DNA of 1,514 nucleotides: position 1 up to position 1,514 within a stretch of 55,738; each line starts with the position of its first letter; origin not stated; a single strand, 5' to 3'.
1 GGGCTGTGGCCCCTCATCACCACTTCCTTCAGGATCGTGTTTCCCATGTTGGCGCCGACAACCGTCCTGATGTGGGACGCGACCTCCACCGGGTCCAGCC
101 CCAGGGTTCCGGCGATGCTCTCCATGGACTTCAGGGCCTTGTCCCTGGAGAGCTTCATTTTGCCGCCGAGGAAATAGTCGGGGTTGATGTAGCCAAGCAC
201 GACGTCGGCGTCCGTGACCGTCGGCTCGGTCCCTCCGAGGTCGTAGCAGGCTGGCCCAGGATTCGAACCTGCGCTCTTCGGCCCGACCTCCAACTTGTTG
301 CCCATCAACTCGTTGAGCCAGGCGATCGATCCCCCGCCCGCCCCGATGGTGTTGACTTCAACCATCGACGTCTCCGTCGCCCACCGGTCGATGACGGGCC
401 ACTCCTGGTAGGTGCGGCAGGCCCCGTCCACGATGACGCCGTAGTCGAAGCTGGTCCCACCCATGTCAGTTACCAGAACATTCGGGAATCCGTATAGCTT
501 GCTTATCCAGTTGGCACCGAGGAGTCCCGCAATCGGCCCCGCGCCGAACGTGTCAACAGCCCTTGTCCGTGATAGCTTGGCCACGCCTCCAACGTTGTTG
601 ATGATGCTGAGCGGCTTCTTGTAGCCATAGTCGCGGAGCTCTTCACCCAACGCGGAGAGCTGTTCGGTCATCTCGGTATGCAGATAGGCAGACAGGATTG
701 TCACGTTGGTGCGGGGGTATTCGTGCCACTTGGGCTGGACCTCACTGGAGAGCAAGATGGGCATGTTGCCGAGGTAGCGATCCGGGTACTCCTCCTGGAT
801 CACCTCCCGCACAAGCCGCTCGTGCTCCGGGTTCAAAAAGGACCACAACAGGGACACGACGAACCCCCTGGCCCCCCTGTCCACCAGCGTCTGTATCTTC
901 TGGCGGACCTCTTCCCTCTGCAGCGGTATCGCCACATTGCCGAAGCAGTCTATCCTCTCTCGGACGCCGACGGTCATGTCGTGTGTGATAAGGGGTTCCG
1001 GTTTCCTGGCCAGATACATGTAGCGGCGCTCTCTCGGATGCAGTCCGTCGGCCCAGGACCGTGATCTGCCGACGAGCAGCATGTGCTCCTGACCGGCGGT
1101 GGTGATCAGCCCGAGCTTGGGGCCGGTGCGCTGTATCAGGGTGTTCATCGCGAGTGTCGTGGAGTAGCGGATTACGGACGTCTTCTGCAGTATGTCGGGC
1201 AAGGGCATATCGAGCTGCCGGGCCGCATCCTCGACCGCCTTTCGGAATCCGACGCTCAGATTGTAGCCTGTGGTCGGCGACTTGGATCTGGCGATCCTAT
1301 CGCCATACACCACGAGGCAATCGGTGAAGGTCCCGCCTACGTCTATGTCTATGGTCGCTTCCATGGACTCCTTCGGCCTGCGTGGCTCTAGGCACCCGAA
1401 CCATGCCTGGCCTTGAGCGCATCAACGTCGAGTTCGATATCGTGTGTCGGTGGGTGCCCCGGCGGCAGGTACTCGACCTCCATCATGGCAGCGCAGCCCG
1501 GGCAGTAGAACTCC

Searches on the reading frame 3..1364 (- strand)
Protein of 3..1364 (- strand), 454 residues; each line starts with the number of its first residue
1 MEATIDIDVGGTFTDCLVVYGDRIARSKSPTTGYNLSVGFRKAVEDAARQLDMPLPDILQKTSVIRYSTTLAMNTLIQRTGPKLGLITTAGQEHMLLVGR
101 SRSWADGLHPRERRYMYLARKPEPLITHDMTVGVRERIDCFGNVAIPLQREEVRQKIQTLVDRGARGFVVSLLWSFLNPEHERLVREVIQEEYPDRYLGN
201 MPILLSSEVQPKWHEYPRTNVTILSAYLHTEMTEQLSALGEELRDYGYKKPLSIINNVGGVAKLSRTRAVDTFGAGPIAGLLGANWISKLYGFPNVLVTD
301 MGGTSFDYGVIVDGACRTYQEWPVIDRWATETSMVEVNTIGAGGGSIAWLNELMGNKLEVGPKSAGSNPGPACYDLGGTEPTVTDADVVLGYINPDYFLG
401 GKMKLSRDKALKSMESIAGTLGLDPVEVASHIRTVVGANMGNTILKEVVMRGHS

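Call 20: search_protein_families(library=pfam, proteins=[window:3-1364:-], max_evalue=0.001)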
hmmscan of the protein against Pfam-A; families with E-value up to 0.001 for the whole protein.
window:3-1364:- (454 aa): 2 families
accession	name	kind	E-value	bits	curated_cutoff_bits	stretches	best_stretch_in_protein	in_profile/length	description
PF01968.24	Hydantoinase_A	-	2.1e-58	198.3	22.9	1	218-453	1-238/291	Hydantoinase/oxoprolinase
PF05378.19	Hydant_A_N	-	1.2e-37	129.8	25.2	1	5-192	2-175/176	Hydantoinase/oxoprolinase N-terminal region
